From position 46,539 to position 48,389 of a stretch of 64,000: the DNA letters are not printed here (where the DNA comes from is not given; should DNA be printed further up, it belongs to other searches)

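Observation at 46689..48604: Tyr-specific T-box in front of a sodium:solute symporter, convergent with the T-box-regulated ligase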

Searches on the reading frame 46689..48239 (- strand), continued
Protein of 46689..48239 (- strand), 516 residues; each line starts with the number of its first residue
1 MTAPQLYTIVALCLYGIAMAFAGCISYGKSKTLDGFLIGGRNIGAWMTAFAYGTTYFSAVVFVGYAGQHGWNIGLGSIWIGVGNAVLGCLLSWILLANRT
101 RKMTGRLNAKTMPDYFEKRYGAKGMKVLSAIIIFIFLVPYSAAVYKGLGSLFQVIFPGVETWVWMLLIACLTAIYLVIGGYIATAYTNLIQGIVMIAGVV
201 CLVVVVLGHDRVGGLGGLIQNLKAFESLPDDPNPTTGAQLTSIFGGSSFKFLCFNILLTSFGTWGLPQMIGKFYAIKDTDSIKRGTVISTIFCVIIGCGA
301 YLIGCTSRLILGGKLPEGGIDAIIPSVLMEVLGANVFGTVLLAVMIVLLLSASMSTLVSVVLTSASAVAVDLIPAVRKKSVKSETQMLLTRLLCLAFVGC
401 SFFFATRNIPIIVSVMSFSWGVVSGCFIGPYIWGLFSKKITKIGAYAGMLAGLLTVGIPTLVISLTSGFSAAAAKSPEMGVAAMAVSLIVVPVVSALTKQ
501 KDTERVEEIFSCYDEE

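Call 34: find_homologous_proteins(query=window:46692-48239:-, max_evalue=1e-20)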
Query window:46692-48239:- (516 aa): 7999 proteins with E <= 1e-20 among 8000 candidates; the best 120 are listed.
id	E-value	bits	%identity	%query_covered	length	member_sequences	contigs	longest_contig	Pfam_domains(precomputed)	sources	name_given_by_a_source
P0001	0.0e+0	1118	100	100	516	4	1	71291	PF00474.24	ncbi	-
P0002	0.0e+0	1068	94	100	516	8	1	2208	PF00474.24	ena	-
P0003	0.0e+0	1061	92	100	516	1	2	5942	PF00474.24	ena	-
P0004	0.0e+0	1043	90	100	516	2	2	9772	PF00474.24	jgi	-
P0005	8.6e-286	967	83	100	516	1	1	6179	PF00474.24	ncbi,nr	ncbi:MAG: sodium:solute symporter [Clostridia bacterium]|nr:sodium:solute symporter [Clostridia bact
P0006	1.5e-285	966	82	100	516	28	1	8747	PF00474.24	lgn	-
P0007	4.4e-284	961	83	100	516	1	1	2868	PF00474.24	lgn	-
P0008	7.8e-284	960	83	100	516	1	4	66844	PF00474.24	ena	-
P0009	1.2e-283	960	83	100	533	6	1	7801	PF00474.24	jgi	-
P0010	1.3e-283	960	83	100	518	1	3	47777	PF00474.24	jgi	-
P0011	1.5e-283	959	83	100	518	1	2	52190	PF00474.24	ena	-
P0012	1.5e-283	959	83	100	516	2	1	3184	PF00474.24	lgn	-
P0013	1.6e-283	959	82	100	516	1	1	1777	PF00474.24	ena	-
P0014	1.8e-283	959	83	100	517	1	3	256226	PF00474.24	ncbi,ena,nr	ncbi:MAG: sodium:solute symporter family protein [Clostridia bacterium]|nr:sodium:solute symporter f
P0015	2.4e-283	959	83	100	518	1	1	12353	PF00474.24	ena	-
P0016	3.1e-283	958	83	100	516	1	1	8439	PF00474.24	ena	-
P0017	3.3e-283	958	83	100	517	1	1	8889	PF00474.24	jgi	-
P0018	3.8e-283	958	82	100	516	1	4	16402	PF00474.24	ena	-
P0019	4.9e-283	958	83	100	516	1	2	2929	PF00474.24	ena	-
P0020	5.1e-283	958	82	100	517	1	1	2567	PF00474.24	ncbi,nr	ncbi:MAG: sodium:solute symporter family protein [Clostridia bacterium]|nr:sodium:solute symporter f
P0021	6.6e-283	957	83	100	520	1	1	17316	PF00474.24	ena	-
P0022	7.2e-283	957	83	100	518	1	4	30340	PF00474.24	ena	-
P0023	7.9e-283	957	83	100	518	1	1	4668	PF00474.24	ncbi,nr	ncbi:MAG: sodium:solute symporter family protein [Clostridia bacterium]|nr:sodium:solute symporter f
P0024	9.3e-283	957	82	100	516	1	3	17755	PF00474.24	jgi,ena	-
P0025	9.7e-283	957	83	100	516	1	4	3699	PF00474.24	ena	-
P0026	9.7e-283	957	82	100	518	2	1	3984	PF00474.24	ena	-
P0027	1.0e-282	957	82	100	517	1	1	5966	PF00474.24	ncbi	-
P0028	1.1e-282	957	83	100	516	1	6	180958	PF00474.24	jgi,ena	-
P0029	1.1e-282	957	83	100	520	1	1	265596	PF00474.24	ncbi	-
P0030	1.2e-282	956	83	100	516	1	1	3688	PF00474.24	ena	-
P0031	1.2e-282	956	82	100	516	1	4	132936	PF00474.24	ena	-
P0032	1.4e-282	956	81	100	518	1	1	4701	PF00474.24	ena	-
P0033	1.5e-282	956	83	100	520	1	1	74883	PF00474.24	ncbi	-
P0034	1.8e-282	956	82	100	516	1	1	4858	PF00474.24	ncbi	-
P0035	1.8e-282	956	82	100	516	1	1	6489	PF00474.24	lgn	-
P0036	2.1e-282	956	82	100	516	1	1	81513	PF00474.24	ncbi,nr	ncbi:MAG: sodium/solute symporter [Ruminococcus sp.]|nr:sodium/solute symporter [Ruminococcus sp.]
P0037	2.1e-282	956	83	100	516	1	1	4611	PF00474.24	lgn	-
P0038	2.6e-282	955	82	100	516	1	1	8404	PF00474.24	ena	-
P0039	2.7e-282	955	82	100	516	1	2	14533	PF00474.24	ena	-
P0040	2.9e-282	955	83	100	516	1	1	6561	PF00474.24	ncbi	-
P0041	3.0e-282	955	83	100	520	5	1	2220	PF00474.24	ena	-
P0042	3.8e-282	955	83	100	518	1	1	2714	PF00474.24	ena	-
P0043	4.1e-282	955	83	100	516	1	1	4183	PF00474.24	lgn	-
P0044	4.2e-282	955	83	100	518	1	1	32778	PF00474.24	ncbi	-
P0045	4.4e-282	955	83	100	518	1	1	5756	PF00474.24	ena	-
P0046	5.5e-282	954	81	100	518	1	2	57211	PF00474.24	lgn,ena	-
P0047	6.1e-282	954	83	100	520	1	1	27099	PF00474.24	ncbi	-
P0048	6.4e-282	954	82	100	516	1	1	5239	PF00474.24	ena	-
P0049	7.7e-282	954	82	100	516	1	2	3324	PF00474.24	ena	-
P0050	8.3e-282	954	82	100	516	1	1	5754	PF00474.24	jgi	-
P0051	8.4e-282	954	83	100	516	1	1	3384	PF00474.24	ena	-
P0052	9.7e-282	953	83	100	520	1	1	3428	PF00474.24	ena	-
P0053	1.3e-281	953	81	100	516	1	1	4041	PF00474.24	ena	-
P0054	1.4e-281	953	81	100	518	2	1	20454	PF00474.24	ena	-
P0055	2.0e-281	952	82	100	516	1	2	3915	PF00474.24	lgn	-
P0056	2.3e-281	952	82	100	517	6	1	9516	PF00474.24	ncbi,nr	ncbi:MAG: sodium:solute symporter family protein [Ruminococcaceae bacterium]|nr:sodium:solute sympor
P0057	2.3e-281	952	83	100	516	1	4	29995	PF00474.24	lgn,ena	-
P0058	2.3e-281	952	82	100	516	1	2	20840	PF00474.24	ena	-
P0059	2.6e-281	952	82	100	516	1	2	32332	PF00474.24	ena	-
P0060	3.3e-281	952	82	100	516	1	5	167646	PF00474.24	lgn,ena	-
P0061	3.4e-281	952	82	100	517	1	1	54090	PF00474.24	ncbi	-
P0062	3.6e-281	952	83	100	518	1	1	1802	PF00474.24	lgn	-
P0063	3.7e-281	952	82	100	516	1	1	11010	PF00474.24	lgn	-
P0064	4.2e-281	951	82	100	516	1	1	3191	PF00474.24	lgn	-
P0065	4.3e-281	951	82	100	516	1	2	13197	PF00474.24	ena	-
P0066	4.7e-281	951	82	100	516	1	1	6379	PF00474.24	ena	-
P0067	5.1e-281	951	82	100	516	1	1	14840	PF00474.24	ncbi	-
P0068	5.5e-281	951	82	100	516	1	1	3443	PF00474.24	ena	-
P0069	6.2e-281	951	81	100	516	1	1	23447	PF00474.24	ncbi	-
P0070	6.6e-281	951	81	100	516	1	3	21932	PF00474.24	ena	-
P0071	6.9e-281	951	82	100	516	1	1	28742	PF00474.24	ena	-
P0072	7.1e-281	951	81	100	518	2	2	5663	PF00474.24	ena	-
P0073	8.1e-281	950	83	100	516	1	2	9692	PF00474.24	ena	-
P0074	8.8e-281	950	82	100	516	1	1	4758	PF00474.24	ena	-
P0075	8.9e-281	950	83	100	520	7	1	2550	PF00474.24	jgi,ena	-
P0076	1.0e-280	950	82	100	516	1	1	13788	PF00474.24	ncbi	-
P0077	1.1e-280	950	82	100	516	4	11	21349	PF00474.24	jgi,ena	-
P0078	1.1e-280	950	82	100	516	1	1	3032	PF00474.24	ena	-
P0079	1.2e-280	950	82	100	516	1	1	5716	PF00474.24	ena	-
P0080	1.2e-280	950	82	100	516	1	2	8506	PF00474.24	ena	-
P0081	1.2e-280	950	80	100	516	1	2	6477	PF00474.24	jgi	-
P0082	1.2e-280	950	81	100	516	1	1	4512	PF00474.24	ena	-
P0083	1.3e-280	950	82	100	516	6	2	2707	PF00474.24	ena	-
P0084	1.3e-280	950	82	100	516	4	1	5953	PF00474.24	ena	-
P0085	1.4e-280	950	82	100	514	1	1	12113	PF00474.24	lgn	-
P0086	1.5e-280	950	82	100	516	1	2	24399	PF00474.24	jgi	-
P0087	1.5e-280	950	82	100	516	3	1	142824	PF00474.24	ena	-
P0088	1.9e-280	949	82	100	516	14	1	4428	PF00474.24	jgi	-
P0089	2.0e-280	949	81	100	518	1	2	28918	PF00474.24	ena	-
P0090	2.0e-280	949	81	100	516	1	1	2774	PF00474.24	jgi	-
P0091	2.1e-280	949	82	100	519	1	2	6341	PF00474.24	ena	-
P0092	2.2e-280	949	81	100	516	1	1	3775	PF00474.24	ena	-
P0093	2.6e-280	949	82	100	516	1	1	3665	PF00474.24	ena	-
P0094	2.7e-280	949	82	100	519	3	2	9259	PF00474.24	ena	-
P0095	2.7e-280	949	82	100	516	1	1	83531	PF00474.24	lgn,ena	-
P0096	3.0e-280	949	82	100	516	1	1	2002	PF00474.24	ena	-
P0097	3.0e-280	949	82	100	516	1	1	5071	PF00474.24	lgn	-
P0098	3.3e-280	948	82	100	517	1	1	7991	PF00474.24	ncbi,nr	ncbi:MAG: sodium:solute symporter [Clostridia bacterium]|nr:sodium:solute symporter [Clostridia bact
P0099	3.5e-280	948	82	100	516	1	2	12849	PF00474.24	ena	-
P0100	3.6e-280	948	81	100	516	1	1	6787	PF00474.24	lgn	-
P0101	3.9e-280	948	81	100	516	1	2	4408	PF00474.24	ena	-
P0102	4.0e-280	948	80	100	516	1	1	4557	PF00474.24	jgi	-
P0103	4.2e-280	948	82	100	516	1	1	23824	PF00474.24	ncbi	-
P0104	4.2e-280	948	82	100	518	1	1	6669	PF00474.24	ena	-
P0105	4.3e-280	948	81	100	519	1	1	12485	PF00474.24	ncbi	-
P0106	4.6e-280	948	80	100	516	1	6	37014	PF00474.24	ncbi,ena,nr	ncbi:MAG: sodium:solute symporter family protein [Clostridia bacterium]|nr:sodium:solute symporter f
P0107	4.7e-280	948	82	100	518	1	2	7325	PF00474.24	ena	-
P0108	4.9e-280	948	82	100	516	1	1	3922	PF00474.24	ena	-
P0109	5.3e-280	948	82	100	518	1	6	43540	PF00474.24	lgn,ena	-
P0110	5.4e-280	948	82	100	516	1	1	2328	PF00474.24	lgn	-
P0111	5.4e-280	948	81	100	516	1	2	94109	PF00474.24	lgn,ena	-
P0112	6.5e-280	947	81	100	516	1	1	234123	PF00474.24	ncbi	-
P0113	6.6e-280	947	81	100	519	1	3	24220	PF00474.24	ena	-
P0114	7.4e-280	947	82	100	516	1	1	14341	PF00474.24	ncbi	-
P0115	9.6e-280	947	80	100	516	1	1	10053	PF00474.24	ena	-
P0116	9.8e-280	947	82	100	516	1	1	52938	PF00474.24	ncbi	-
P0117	1.0e-279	947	81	100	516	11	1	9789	PF00474.24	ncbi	-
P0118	1.0e-279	947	82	100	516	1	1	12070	PF00474.24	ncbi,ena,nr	ncbi:MAG: sodium:solute symporter [Clostridia bacterium]|nr:sodium:solute symporter [Clostridia bact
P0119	1.2e-279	947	82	100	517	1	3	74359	PF00474.24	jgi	-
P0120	1.3e-279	946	81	100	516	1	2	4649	PF00474.24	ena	-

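Call 35: search_solved_structures(query=window:46692-48239:-, max_evalue=0.001)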
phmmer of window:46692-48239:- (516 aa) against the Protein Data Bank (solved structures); distinct sequences matched with E-value up to 0.001: 7.
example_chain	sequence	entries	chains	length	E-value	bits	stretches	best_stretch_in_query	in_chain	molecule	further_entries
7wmv_A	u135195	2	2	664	2.5e-15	59.7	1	18-236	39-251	Sodium/glucose cotransporter 1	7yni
7sla_A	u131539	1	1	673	9.3e-13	51.2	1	13-473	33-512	Sodium/glucose cotransporter 1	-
7sl8_A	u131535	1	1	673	9.3e-13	51.2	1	13-473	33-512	Sodium/glucose cotransporter 1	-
7vsi_A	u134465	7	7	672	7.3e-09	38.4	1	29-237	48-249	Sodium/glucose cotransporter 2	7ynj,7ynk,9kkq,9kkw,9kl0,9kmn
8hb0_A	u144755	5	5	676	7.5e-09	38.3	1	29-237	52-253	Sodium/glucose cotransporter 2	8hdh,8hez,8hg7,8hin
26va_A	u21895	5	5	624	2.2e-07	33.5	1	11-470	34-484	Sodium-dependent multivitamin transporter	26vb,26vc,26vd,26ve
5nv9_A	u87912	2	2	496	2.1e-05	27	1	13-456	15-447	Putative sodium:solute symporter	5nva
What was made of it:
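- All source names are generic (call 34), and the nearest solved structures are distant (SGLT1, SMVT, SiaT; call 35).
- Tried and rejected: Tyrosine and 4-hydroxyphenylacetate both carry the carboxylate and the phenol, and no close template with a bound substrate exists (call 35).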

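Call 46: search_protein_families(library=pfam, proteins=[L079:427-2154:-, L079:2-409:-, L079:7706-9439:-, L079:2174-3829:-, L004:1741-2922:+, L004:5832-6635:-, L004:6638-7462:-, L018:2386-3801:+, L018:58-2343:+, L009:6684-8087:+])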
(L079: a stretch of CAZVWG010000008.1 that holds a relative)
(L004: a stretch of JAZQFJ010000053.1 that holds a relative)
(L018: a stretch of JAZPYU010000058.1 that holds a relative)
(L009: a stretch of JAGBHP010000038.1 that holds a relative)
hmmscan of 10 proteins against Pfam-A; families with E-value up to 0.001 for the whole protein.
L079:427-2154:- (575 aa): 4 families
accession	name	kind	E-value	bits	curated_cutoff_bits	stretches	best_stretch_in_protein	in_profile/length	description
PF02775.26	TPP_enzyme_C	-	6.2e-23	81.7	21.9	1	362-506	1-149/151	Thiamine pyrophosphate enzyme, C-terminal TPP binding domain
PF01855.24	POR_N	-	2.5e-14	54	27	1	17-201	5-201/231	Pyruvate flavodoxin/ferredoxin oxidoreductase, thiamine diP-bdg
PF00037.32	Fer4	-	1.8e-05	24.8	21.1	0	553-574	2-23/24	4Fe-4S binding domain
PF12797.12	Fer4_2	-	0.00044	20.5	24.5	0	526-544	5-22/22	4Fe-4S binding domain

L079:2-409:- (136 aa): 1 family
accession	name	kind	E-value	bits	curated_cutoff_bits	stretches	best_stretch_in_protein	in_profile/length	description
PF01558.24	POR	-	9.8e-28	97.9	27.4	1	12-135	1-116/173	Pyruvate ferredoxin/flavodoxin oxidoreductase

L079:7706-9439:- (577 aa): 1 family
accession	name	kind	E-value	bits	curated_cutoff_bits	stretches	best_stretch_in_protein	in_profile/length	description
PF02687.27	FtsX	-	5.3e-20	72.1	25.5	1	450-570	2-120/120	FtsX-like permease C-terminal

L079:2174-3829:- (551 aa): 2 families
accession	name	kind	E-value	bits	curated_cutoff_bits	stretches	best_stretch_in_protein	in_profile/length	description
PF00501.34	AMP-binding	-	8.8e-69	232.6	29.9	1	56-406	18-384/384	AMP-binding enzyme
PF13193.12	AMP-binding_C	-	2.9e-12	47.8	24.5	1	456-529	1-76/76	AMP-binding enzyme C-terminal domain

L004:1741-2922:+ (393 aa): 1 family
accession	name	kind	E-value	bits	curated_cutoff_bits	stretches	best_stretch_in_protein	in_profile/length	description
PF07907.16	YibE_F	-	9.4e-73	245.1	27.2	1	145-383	1-240/241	YibE/F-like protein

L004:5832-6635:- (267 aa): 1 family
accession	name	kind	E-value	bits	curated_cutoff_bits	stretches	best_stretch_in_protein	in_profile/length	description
PF04909.20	Amidohydro_2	-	1.7e-05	25.2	26.4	1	44-158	56-147/289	Amidohydrolase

L004:6638-7462:- (274 aa): 1 family
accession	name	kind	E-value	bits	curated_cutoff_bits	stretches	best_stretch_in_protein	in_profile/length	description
PF04909.20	Amidohydro_2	-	6.1e-32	112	26.4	1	71-258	64-277/289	Amidohydrolase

L018:2386-3801:+ (471 aa): 3 families
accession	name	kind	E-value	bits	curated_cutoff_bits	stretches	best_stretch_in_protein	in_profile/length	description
PF08245.18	Mur_ligase_M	-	1e-30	107.7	24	1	128-304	1-199/200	Mur ligase middle domain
PF02875.26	Mur_ligase_C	-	3.3e-14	54.2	28.4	1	326-444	1-127/127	Mur ligase, glutamate ligase domain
PF21799.2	MurD-like_N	-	5.2e-08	33.5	27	1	20-111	1-87/88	Mur ligase MurD-like, N-terminal domain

L018:58-2343:+ (761 aa): 7 families
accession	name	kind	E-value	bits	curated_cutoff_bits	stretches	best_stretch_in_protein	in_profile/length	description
PF02401.23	LYTB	-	1e-92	310.7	24.5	1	3-283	1-266/267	LytB protein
PF00575.29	S1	-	2.3e-77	255.8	22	5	564-634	3-74/74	S1 RNA binding domain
PF23459.1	S1_RRP5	-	9.5e-25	87.4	27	2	566-624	4-63/72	RRP5 S1 domain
PF25522.1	OB_cyt-4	-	2.1e-06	28.6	27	0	492-545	31-71/77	Mitochondrial protein cyt-4, OB-fold domain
PF13509.12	S1_2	-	2.3e-06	28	21.8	0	481-535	1-48/61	S1 domain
PF21710.3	Spt6_S1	-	9.5e-06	26.3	27.5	0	646-719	12-86/91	Spt6, S1/OB domain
PF17092.11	PCB_OB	-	3.8e-05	24.8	27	0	286-338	13-65/111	Penicillin-binding protein OB-like domain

L009:6684-8087:+ (467 aa): 5 families
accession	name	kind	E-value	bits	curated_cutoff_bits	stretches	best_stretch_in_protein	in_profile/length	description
PF04459.17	DUF512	-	1.6e-71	240.2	25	1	253-452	1-200/202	Protein of unknown function (DUF512)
PF19238.5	Radical_SAM_2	-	2.7e-65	219.1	26.7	1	101-245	2-146/151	Radical SAM-like domain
PF17820.7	PDZ_6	-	2.1e-09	37.4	27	1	38-77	1-40/54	PDZ domain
PF04055.27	Radical_SAM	-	6.4e-07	30.1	29.5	1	161-231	90-158/166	Radical SAM superfamily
PF00595.29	PDZ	-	9.1e-06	26.4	23.2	1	23-69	12-59/81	PDZ domain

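Call 49: search_protein_families(library=ncbifam, proteins=[L079:2174-3829:-, L079:427-2154:-, L034:1116-2750:-], max_evalue=1e-30)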
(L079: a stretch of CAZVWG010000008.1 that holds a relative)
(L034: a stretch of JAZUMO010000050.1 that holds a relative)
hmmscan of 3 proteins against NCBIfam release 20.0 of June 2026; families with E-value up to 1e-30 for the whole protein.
L079:2174-3829:- (551 aa): 65 families (the best 25 are shown)
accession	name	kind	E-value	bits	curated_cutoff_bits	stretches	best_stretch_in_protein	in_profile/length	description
NF004837.0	PRK06187.1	subfamily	8.2e-124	413.7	476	1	57-541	31-524/531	long-chain-fatty-acid--CoA ligase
NF006182.0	PRK08316.1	subfamily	6.5e-93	312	663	1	55-540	32-518/523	fatty acyl-CoA synthetase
NF009233.0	PRK12583.1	subfamily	1.1e-83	281.6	832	1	59-538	45-549/558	fatty acid CoA ligase family protein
NF005307.0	PRK06839.1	equivalog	5.8e-83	279.2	748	1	58-537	26-491/496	o-succinylbenzoate--CoA ligase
NF005857.1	PRK07786.1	exception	6.2e-83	279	733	1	46-540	20-513/513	fatty-acid--CoA ligase FadD5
NF005801.1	PRK07656.1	equivalog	1.2e-80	271.6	657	1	57-536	24-500/500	FadD3 family acyl-CoA ligase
NF005676.0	PRK07470.1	equivalog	1.6e-79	267.9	774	1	57-549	43-539/544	acyl-CoA synthetase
NF004797.0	PRK06145.1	equivalog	7.9e-79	265.3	850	1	53-539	21-495/499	acyl-CoA synthetase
NF005863.0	PRK07798.1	subfamily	1.9e-76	257.8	543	1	57-531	27-523/540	acyl-CoA synthetase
NF006020.0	PRK08162.1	subfamily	7.6e-75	252.3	677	1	55-540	40-539/545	acyl-CoA synthetase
NF004758.0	PRK06087.1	equivalog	1.8e-74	251.1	736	1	60-537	51-533/548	medium-chain fatty-acid--CoA ligase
NF052269.1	Staph_lig_FadD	equivalog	3.2e-73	246.8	650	1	58-539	26-493/499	long-chain-fatty-acid--CoA ligase FadD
NF002966.0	PRK03640.1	equivalog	4.7e-73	246.4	556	1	55-538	23-479/483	o-succinylbenzoate--CoA ligase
NF052580.1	Str24CoAsynCasG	equivalog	7.7e-72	242.4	750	1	58-534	64-545/548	steroid-24-oyl-CoA synthetase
NF006181.0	PRK08314.1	subfamily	8e-72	242.2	705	1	52-535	42-550/563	long-chain-fatty-acid--CoA ligase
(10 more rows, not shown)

L079:427-2154:- (575 aa): 2 families
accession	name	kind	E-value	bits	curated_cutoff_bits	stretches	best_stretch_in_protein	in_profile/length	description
TIGR03336.1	IOR_alpha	equivalog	4.5e-216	718.8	650.9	1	1-574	1-595/595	indolepyruvate ferredoxin oxidoreductase subunit alpha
NF009589.0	PRK13030.1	subfamily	8.5e-32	109.8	816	0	77-298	128-367/1170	indolepyruvate ferredoxin oxidoreductase family protein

L034:1116-2750:- (544 aa): 67 families (the best 25 are shown)
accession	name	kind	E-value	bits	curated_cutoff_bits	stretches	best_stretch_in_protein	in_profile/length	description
NF004837.0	PRK06187.1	subfamily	6.8e-127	423.9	476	1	46-537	26-526/531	long-chain-fatty-acid--CoA ligase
NF006182.0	PRK08316.1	subfamily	4.2e-96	322.5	663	1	51-535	34-519/523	fatty acyl-CoA synthetase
NF005307.0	PRK06839.1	equivalog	1.1e-89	301.4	748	1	51-530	25-490/496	o-succinylbenzoate--CoA ligase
NF009233.0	PRK12583.1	subfamily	3.1e-83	280.1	832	1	52-532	44-549/558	fatty acid CoA ligase family protein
NF005857.1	PRK07786.1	exception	8.1e-81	272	733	1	52-533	33-512/513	fatty-acid--CoA ligase FadD5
NF004758.0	PRK06087.1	equivalog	1.5e-79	267.8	736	1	54-534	51-536/548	medium-chain fatty-acid--CoA ligase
NF005801.1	PRK07656.1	equivalog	1.7e-78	264.5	657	1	41-530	14-500/500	FadD3 family acyl-CoA ligase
NF005702.0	PRK07514.1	subfamily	1.3e-76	258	558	1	50-534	26-501/506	malonyl-CoA synthase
NF006020.0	PRK08162.1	subfamily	2.1e-76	257.4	677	1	51-533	42-538/545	acyl-CoA synthetase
NF005863.0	PRK07798.1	subfamily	2.3e-76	257.5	543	1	51-524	27-522/540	acyl-CoA synthetase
NF052269.1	Staph_lig_FadD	equivalog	5.3e-76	256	650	1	52-532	26-492/499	long-chain-fatty-acid--CoA ligase FadD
NF002966.0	PRK03640.1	equivalog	1.2e-75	254.9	556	1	51-532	25-479/483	o-succinylbenzoate--CoA ligase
NF004797.0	PRK06145.1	equivalog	1.3e-75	254.7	850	1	52-533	26-495/499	acyl-CoA synthetase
NF005676.0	PRK07470.1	equivalog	4.7e-74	249.9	774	1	354-539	348-535/544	acyl-CoA synthetase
NF009071.0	PRK12406.1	subfamily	2.9e-72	243.7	701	1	52-535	11-504/510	acyl-CoA synthetase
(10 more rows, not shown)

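Call 62: search_protein_representatives(protein=window:46692-48239:-)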
Query: 516 residues. Proteins with E-value up to 0.001 (for the whole library): 4813; up to 1e-10: 1982; up to 1e-30: 313. The best 150 are listed.
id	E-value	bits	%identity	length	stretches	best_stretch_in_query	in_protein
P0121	8.2e-271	915.7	80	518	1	1-516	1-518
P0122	2.1e-146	505.3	51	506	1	7-516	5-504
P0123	6.7e-123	427.8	74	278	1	103-365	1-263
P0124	6.2e-121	421.3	46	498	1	10-512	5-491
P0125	1.6e-115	403.5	49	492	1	13-501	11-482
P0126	6.4e-114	398.2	45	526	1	12-515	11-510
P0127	8.1e-112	391.2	45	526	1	10-497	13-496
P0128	2.7e-110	386.2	77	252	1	276-515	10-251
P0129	3.6e-110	385.8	45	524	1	8-513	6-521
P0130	7.5e-110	384.8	44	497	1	11-510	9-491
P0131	6.9e-109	381.6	45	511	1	11-499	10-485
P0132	1.1e-107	377.6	43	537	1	9-511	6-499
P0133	1.0e-105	371.1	48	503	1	10-510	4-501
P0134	4.5e-103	362.4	42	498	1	11-510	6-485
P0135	4.2e-102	359.2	41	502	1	9-511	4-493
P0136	7.8e-102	358.3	44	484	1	11-501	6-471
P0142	4.1e-98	346.0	43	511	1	8-514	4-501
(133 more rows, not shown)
